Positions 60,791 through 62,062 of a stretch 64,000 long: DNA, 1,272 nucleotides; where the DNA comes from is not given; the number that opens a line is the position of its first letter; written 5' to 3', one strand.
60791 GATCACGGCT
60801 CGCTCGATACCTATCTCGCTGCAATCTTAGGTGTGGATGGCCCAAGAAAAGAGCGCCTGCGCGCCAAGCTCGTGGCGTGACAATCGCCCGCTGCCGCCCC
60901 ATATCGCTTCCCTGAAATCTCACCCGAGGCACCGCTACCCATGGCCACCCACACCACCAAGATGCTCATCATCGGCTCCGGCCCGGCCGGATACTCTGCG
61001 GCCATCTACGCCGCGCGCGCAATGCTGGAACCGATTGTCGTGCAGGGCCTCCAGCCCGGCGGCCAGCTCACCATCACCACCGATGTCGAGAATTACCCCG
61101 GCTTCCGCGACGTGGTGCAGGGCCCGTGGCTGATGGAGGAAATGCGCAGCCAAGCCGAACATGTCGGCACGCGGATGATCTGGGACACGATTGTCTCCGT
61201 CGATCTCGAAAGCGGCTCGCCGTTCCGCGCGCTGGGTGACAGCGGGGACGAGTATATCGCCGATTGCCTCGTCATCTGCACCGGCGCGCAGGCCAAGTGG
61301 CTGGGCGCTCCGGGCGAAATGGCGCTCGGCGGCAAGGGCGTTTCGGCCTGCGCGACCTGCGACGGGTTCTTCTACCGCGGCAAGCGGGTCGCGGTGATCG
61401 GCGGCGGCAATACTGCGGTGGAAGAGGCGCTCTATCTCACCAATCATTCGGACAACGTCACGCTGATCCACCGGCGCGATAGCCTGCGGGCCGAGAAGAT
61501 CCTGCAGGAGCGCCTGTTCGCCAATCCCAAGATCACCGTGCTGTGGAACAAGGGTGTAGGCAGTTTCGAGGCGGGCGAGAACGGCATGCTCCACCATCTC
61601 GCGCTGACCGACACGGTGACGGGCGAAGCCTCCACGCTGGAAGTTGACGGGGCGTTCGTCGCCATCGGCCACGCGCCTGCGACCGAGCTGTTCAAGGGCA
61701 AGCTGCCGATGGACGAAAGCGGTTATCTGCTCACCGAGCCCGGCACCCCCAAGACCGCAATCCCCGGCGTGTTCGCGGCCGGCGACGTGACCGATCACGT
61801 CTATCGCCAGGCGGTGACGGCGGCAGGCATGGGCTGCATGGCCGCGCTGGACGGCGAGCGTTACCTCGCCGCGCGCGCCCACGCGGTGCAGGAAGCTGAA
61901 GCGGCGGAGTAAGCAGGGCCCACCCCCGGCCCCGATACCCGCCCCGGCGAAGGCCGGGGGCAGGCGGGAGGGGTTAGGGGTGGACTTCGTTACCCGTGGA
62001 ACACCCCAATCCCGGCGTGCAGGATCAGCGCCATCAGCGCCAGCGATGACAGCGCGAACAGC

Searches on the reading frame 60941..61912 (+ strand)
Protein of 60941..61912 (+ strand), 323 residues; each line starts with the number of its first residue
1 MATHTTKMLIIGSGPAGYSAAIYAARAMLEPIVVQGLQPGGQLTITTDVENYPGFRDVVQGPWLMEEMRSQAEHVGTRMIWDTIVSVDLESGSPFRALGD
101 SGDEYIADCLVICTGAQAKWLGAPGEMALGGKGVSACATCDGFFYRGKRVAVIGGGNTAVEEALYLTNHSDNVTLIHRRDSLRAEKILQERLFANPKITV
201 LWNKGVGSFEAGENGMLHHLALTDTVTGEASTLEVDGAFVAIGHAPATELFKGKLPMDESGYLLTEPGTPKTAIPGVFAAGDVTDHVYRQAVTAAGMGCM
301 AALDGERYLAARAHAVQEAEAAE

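Call 8: search_protein_families(library=pfam, proteins=[window:60941-61912:+])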
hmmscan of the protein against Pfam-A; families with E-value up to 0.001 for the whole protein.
window:60941-61912:+ (323 aa): 7 families
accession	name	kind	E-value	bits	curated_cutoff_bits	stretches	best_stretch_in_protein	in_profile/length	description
PF07992.20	Pyr_redox_2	-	2.8e-50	171.8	26.1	1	7-298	2-291/291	Pyridine nucleotide-disulphide oxidoreductase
PF00070.33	Pyr_redox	-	5.7e-17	62.4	22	1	149-222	1-79/82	Pyridine nucleotide-disulphide oxidoreductase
PF13738.12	Pyr_redox_3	-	1.1e-15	58.1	30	1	101-281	119-305/305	Pyridine nucleotide-disulphide oxidoreductase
PF01266.30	DAO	-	6.9e-07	29.5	27.9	0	64-121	151-209/353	FAD dependent oxidoreductase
PF00890.30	FAD_binding_2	-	3.8e-06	26.8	20.4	1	9-43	3-38/414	FAD binding domain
PF12831.13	FAD_oxidored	-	0.00028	20.7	27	0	9-61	3-59/416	FAD dependent oxidoreductase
PF01134.28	GIDA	-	0.00085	18.9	22.1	0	8-29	2-23/391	Glucose inhibited division protein A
